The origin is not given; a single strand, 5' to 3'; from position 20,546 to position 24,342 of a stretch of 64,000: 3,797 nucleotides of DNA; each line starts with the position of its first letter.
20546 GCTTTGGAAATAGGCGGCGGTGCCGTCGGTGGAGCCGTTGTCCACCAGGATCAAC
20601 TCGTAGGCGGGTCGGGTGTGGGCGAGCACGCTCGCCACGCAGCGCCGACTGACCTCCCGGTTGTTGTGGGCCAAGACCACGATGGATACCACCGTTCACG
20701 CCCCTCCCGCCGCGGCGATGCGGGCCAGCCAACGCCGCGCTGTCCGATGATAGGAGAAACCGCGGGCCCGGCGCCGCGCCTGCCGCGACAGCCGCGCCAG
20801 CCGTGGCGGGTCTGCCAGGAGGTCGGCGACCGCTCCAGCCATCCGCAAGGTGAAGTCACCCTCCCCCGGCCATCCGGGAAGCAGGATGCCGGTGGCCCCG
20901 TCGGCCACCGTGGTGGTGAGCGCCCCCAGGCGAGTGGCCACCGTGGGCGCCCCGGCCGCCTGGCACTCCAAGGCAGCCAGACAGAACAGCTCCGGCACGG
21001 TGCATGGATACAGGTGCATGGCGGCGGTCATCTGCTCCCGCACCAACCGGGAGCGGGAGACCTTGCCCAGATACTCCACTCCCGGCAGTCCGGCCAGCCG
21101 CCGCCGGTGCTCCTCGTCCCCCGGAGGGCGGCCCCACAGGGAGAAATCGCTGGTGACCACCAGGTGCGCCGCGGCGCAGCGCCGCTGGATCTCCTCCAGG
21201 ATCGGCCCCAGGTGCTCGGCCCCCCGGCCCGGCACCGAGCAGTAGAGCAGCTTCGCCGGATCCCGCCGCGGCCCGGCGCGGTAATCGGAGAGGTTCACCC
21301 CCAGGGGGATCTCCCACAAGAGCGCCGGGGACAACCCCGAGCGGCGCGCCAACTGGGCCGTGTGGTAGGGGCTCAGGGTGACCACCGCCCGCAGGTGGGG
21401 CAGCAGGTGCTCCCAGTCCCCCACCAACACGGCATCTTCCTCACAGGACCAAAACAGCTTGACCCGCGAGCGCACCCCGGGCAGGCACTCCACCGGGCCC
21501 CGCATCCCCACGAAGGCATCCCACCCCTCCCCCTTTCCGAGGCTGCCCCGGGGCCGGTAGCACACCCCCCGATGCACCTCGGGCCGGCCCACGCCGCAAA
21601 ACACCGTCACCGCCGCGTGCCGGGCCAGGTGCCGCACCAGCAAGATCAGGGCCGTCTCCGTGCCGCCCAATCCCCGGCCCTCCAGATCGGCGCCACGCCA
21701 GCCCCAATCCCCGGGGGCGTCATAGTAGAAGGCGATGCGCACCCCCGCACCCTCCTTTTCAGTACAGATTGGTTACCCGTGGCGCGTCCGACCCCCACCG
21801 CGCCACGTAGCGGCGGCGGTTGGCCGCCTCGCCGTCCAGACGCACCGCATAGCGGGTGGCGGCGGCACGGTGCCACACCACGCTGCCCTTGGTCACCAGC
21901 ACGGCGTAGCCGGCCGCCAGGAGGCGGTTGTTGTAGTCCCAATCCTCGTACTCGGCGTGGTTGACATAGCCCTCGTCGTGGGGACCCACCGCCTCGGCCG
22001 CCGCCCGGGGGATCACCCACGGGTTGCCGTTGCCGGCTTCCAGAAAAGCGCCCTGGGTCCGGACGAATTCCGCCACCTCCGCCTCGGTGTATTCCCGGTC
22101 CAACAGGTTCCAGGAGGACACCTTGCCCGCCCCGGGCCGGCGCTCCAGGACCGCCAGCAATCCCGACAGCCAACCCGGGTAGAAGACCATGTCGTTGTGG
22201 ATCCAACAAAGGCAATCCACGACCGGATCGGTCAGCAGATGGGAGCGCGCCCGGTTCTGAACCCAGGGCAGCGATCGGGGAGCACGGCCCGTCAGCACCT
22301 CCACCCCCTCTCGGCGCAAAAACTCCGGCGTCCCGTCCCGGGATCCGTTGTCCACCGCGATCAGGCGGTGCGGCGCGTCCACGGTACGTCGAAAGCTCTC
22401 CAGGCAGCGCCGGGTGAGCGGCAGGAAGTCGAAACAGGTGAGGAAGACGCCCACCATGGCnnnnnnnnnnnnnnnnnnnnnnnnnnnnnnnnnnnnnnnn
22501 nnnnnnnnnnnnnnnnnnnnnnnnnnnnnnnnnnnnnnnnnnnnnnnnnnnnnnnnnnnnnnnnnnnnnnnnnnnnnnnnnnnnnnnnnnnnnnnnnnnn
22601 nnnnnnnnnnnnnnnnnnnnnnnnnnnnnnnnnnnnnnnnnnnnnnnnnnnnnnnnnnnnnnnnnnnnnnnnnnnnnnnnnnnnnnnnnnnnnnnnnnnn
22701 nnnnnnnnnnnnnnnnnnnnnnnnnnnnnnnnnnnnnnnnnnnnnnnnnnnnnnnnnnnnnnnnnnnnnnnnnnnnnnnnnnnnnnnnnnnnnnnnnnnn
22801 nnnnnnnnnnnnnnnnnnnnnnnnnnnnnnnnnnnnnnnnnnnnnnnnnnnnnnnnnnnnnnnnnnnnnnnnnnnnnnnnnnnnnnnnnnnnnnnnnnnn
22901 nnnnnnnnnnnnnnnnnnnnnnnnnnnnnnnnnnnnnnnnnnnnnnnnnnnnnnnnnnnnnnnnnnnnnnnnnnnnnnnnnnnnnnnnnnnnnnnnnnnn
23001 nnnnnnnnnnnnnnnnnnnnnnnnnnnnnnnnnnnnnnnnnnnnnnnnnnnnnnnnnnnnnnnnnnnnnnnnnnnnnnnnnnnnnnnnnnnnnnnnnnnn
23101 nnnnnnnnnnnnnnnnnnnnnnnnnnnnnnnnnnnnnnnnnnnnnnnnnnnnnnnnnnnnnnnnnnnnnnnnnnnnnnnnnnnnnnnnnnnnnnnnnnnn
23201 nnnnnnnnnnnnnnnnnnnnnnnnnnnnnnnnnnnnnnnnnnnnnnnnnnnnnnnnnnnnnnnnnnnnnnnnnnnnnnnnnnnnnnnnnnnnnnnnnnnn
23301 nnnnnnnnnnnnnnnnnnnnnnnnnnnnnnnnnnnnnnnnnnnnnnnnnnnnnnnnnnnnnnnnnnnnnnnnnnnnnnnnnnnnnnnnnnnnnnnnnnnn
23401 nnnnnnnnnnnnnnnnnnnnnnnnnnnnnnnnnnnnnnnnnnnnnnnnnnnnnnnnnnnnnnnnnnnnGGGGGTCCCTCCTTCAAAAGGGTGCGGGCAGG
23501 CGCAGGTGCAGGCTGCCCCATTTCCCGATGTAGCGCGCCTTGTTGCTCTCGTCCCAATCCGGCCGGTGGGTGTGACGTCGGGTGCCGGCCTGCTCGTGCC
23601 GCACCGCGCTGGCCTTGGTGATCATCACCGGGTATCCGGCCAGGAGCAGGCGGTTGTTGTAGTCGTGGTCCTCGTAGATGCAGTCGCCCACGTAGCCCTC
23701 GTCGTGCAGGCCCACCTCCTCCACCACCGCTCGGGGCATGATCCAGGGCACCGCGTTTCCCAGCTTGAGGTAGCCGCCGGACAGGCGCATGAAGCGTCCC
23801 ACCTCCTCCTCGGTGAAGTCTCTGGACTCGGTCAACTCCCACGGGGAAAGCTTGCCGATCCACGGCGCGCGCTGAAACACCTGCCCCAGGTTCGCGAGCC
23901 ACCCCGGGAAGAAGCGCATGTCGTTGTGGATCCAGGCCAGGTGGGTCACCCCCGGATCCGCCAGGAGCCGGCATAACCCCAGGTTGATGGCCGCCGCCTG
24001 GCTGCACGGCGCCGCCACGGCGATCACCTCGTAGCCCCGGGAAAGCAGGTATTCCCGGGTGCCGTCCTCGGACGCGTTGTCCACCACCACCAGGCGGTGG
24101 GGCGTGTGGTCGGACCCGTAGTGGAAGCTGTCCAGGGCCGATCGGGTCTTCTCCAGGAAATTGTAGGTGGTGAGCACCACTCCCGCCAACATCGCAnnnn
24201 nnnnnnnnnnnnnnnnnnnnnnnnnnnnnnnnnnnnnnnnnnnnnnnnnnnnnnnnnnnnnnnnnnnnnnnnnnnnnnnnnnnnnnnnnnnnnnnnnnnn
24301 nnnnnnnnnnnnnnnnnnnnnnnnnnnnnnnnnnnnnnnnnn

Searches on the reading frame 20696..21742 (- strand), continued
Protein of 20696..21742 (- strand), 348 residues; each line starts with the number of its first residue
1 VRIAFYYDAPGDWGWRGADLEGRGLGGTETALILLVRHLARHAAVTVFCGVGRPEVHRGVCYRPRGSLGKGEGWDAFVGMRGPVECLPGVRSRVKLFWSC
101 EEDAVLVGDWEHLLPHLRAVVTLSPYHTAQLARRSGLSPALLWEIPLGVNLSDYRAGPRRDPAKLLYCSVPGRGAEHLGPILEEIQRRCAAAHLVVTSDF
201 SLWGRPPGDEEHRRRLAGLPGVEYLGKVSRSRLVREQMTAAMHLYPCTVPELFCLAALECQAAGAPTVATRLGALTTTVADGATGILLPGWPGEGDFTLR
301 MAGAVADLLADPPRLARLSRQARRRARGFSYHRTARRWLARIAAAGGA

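Call 40: search_protein_families(library=pfam, proteins=[L010:11011-12285:+, L010:12249-12701:+, L010:14453-15466:-, L010:15463-16647:-, L010:16563-17336:-, L010:17333-17902:-, L010:17899-19251:-, L010:18870-19997:-, L010:20005-21027:-, L010:22-594:+], max_evalue=0.001)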
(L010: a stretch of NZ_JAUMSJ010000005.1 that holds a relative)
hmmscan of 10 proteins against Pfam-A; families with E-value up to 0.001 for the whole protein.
L010:11011-12285:+ (424 aa): 5 families
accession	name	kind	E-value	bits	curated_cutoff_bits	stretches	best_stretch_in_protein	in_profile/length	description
PF00535.33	Glycos_transf_2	-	1.1e-27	97.4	23.3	1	17-164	1-153/168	Glycosyl transferase family 2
PF13641.12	Glyco_tranf_2_3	-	1.2e-09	39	27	1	16-200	3-200/230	Glycosyltransferase like family 2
PF08241.18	Methyltransf_11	-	8.7e-08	33.1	21.2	1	291-340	45-93/95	Methyltransferase domain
PF13649.12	Methyltransf_25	-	5.1e-06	27.5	27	1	293-338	52-97/97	Methyltransferase domain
PF10111.15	Glyco_tranf_2_2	-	1.2e-05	25.4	27.3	1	20-112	3-100/276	Glycosyltransferase like family 2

L010:12249-12701:+ (150 aa): 3 families
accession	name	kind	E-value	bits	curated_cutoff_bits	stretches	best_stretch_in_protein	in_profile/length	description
PF08241.18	Methyltransf_11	-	7.8e-06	26.9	21.2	1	25-69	53-95/95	Methyltransferase domain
PF13649.12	Methyltransf_25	-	0.00058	20.9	27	0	24-65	56-97/97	Methyltransferase domain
PF20922.3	Anamorsin_N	-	0.00098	19.3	27.1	0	49-72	67-90/163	Anamorsin, N-terminal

L010:14453-15466:- (337 aa): 7 families
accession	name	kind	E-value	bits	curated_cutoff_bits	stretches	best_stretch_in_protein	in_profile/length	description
PF16363.11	GDP_Man_Dehyd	-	9.8e-51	173.6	27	1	21-322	1-330/332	GDP-mannose 4,6 dehydratase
PF01370.27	Epimerase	-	7.2e-50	170.1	20.9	1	20-251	1-231/240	NAD dependent epimerase/dehydratase family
PF01073.25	3Beta_HSD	-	4e-16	59.3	22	1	22-276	2-265/280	3-beta hydroxysteroid dehydrogenase/isomerase family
PF02719.21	Polysacc_synt_2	-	1.8e-14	54.1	20.2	1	20-283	1-251/293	Polysaccharide biosynthesis protein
PF07993.18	NAD_binding_4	-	3.3e-10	40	20.1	1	22-203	1-219/258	Male sterility protein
PF04321.23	RmlD_sub_bind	-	3.7e-10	39.8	27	1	19-281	2-233/287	RmlD substrate binding domain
PF13460.12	NAD_binding_10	-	3.3e-05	24.3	27.2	1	25-147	2-105/184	NAD(P)H-binding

L010:15463-16647:- (394 aa): 5 families
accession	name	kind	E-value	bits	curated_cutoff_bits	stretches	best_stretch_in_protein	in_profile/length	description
PF16363.11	GDP_Man_Dehyd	-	5e-36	125.3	27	1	43-362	1-331/332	GDP-mannose 4,6 dehydratase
PF01370.27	Epimerase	-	2.7e-29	102.7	20.9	1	42-284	1-229/240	NAD dependent epimerase/dehydratase family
PF02719.21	Polysacc_synt_2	-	4.8e-09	36.3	20.2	1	86-170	53-132/293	Polysaccharide biosynthesis protein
PF04321.23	RmlD_sub_bind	-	6.4e-08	32.4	27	1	40-200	1-134/287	RmlD substrate binding domain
PF01073.25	3Beta_HSD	-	5.5e-06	26.1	22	1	44-154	2-109/280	3-beta hydroxysteroid dehydrogenase/isomerase family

L010:16563-17336:- (257 aa): 2 families
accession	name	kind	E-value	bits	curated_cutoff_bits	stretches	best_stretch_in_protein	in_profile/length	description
PF00483.29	NTP_transferase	-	1.4e-22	80.9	21.2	1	2-209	1-196/245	Nucleotidyl transferase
PF12804.13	NTP_transf_3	-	8.8e-07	29.7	27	1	3-57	1-50/160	MobA-like NTP transferase domain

L010:17333-17902:- (189 aa): 3 families
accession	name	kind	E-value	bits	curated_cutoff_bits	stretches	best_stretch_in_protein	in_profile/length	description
PF00132.30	Hexapep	-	7.6e-28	95.5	27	5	17-49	2-34/36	Bacterial transferase hexapeptide (six repeats)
PF14602.12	Hexapep_2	-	2.9e-14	52.9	27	2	35-68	2-33/34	Hexapeptide repeat of succinyl-transferase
PF25084.1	LbH_EIF2B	-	1.7e-11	44.5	54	1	3-83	8-91/105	EIF2B subunit epsilon LbH domain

L010:17899-19251:- (450 aa): 4 families
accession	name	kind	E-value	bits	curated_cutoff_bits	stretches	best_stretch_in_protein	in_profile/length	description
PF01408.29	GFO_IDH_MocA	-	6.9e-31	107.9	24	1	129-246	1-120/120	Oxidoreductase family, NAD-binding Rossmann fold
PF02894.22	GFO_IDH_MocA_C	-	9.2e-09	35.8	22.9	1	286-440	42-210/218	Oxidoreductase family, C-terminal alpha/beta domain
PF22725.1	GFO_IDH_MocA_C3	-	1.5e-07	31.9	27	1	286-356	45-120/124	GFO/IDH/MocA C-terminal domain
PF02629.25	CoA_binding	-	0.00027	22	22.3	1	130-217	5-92/97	CoA binding domain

L010:18870-19997:- (375 aa): 3 families
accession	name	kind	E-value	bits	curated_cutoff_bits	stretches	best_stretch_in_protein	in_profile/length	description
PF01041.23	DegT_DnrJ_EryC1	-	1.6e-128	429.4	19.8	1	15-365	3-359/360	DegT/DnrJ/EryC1/StrS aminotransferase family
PF06338.17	ComK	-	6.2e-05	23.2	22.3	1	121-180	6-69/152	ComK protein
PF01212.27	Beta_elim_lyase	-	0.00018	21.4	27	1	23-283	19-283/288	Beta-eliminating lyase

L010:20005-21027:- (340 aa): 4 families
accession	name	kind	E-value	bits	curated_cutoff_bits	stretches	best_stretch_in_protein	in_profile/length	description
PF00534.26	Glycos_transf_1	-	8.2e-21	74.7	26.4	1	141-309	3-171/172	Glycosyl transferases group 1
PF13692.12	Glyco_trans_1_4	-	9.8e-19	68.5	27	1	155-295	3-141/142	Glycosyl transferases group 1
PF13439.12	Glyco_transf_4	-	4.8e-08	33.7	28.5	1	29-124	54-162/170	Glycosyltransferase Family 4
PF13579.12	Glyco_trans_4_4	-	3.8e-07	31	29.7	1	28-126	52-157/158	Glycosyl transferase 4-like domain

L010:22-594:+ (190 aa): 4 families
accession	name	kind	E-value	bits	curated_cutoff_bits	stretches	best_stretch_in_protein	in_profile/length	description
PF00534.26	Glycos_transf_1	-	1.3e-42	145.7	26.4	1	4-164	9-172/172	Glycosyl transferases group 1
PF13692.12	Glyco_trans_1_4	-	9e-35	120.4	27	1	12-149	3-141/142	Glycosyl transferases group 1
PF20706.3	GT4-conflict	-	2.6e-08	33.7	26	1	3-129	190-326/385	Family 4 Glycosyltransferase in conflict systems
PF13524.12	Glyco_trans_1_2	-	2.8e-05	24.5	25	1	28-178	5-142/144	Glycosyl transferase-like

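Call 50: find_encoding_contigs(protein=P0030, flank=10000, max_places=2)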
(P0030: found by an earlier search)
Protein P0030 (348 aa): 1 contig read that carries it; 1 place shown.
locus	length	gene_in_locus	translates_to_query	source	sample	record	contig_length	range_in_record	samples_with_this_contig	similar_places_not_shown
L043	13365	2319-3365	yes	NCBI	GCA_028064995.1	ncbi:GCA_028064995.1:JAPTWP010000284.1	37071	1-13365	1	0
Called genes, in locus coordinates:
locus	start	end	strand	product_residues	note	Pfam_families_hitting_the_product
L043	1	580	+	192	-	?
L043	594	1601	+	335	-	PF13439:Glyco_transf_4 (weak)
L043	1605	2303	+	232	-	PF00535:Glycos_transf_2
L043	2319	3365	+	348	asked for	PF13692:Glyco_trans_1_4, PF00534:Glycos_transf_1 (weak)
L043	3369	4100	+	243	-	PF00535:Glycos_transf_2, PF10111:Glyco_tranf_2_2 (faint), PF13641:Glyco_tranf_2_3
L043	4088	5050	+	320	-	PF01370:Epimerase, PF04321:RmlD_sub_bind, PF16363:GDP_Man_Dehyd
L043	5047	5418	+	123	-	PF05523:FdtA (weak), PF14667:Polysacc_synt_C, PF07883:Cupin_2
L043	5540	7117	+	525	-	PF00324:AA_permease, PF13520:AA_permease_2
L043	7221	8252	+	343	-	PF12673:SipL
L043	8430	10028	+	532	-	PF12673:SipL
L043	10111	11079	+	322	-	PF13579:Glyco_trans_4_4, PF00534:Glycos_transf_1, PF13692:Glyco_trans_1_4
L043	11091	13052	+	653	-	-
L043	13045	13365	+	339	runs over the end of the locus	PF13439:Glyco_transf_4, PF20706:GT4-conflict, PF00534:Glycos_transf_1, PF13692:Glyco_trans_1_4, PF13524:Glyco_trans_1_2 (weak)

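Call 54: search_solved_structures(query=A1, max_evalue=0.001)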
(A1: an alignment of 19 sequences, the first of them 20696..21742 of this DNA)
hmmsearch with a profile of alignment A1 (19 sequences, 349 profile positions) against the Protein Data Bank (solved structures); distinct sequences matched with E-value up to 0.001: 44.
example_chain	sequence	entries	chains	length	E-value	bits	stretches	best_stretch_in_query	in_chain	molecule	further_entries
7qsg_A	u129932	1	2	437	3.6e-19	72.1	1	110-346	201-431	D-inositol 3-phosphate glycosyltransferase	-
6tvp_A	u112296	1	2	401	8.1e-17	64.4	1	238-345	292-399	Alpha-maltose-1-phosphate synthase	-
6kih_A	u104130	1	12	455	3.3e-16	62.4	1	215-345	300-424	Tll1590 protein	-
3c4q_A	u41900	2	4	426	2e-15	59.8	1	219-344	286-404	Predicted glycosyltransferases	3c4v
3c48_A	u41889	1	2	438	2.2e-15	59.7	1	219-344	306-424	Predicted glycosyltransferases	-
4n9w_A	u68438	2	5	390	6.4e-11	45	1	169-344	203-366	GDP-mannose-dependent alpha-(1-2)-phosphatidylinositol mannosyltransferase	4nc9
2gej_A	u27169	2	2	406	7.4e-11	44.8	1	169-344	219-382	PHOSPHATIDYLINOSITOL MANNOSYLTRANSFERASE (PimA)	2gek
3fro_A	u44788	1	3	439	1.2e-10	44.1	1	209-342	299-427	GlgA glycogen synthase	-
2bis_A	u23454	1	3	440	1.2e-10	44.1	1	209-342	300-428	GLGA GLYCOGEN SYNTHASE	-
8x3q_C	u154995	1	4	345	1.9e-10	43.5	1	239-291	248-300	Glycosyl transferase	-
3l01_A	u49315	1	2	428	1.9e-10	43.5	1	209-341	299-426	GlgA glycogen synthase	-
7fg9_A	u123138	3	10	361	2e-10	43.4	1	239-291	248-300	Glycosyl transferase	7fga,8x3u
3okc_A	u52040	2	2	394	3.6e-10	42.5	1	113-343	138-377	GDP-mannose-dependent alpha-(1-6)-phosphatidylinositol monomannoside mannosyltransferase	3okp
3oka_A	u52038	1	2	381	3.6e-10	42.5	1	113-342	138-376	GDP-mannose-dependent alpha-(1-6)-phosphatidylinositol monomannoside mannosyltransferase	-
2jjm_A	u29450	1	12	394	1.4e-09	40.7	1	234-344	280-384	GLYCOSYL TRANSFERASE, GROUP 1 FAMILY PROTEIN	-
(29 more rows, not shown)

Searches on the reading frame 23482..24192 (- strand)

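Call 4: search_protein_families(library=pfam, proteins=[window:23482-24192:-], max_evalue=0.01)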
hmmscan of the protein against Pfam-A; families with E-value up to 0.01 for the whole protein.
window:23482-24192:- (236 aa): 2 families
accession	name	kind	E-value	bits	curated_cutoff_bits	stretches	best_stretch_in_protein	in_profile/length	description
PF00535.33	Glycos_transf_2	-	9.3e-06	26.1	23.3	1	5-108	2-105/168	Glycosyl transferase family 2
PF13641.12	Glyco_tranf_2_3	-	0.00095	19.7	27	1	134-202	149-214/230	Glycosyltransferase like family 2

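Call 5: search_protein_families(library=ncbifam, proteins=[window:23482-24192:-], max_evalue=0.01)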
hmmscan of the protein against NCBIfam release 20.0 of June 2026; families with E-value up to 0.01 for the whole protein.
window:23482-24192:- (236 aa): 3 families
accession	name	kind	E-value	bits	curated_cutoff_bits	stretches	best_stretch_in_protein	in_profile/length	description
TIGR03965.1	mycofact_glyco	equivalog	5.3e-05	22.3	280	1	14-108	90-181/467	mycofactocin biosynthesis glycosyltransferase MftF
TIGR04283.1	glyco_like_mftF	equivalog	0.00082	19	182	1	6-109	4-101/221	TIGR04283 family arsenosugar biosynthesis glycosyltransferase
NF041875.1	EPS_EpsD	equivalog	0.0076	15.7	370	0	5-52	3-51/325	exopolysaccharide biosynthesis glycosyltransferase EpsD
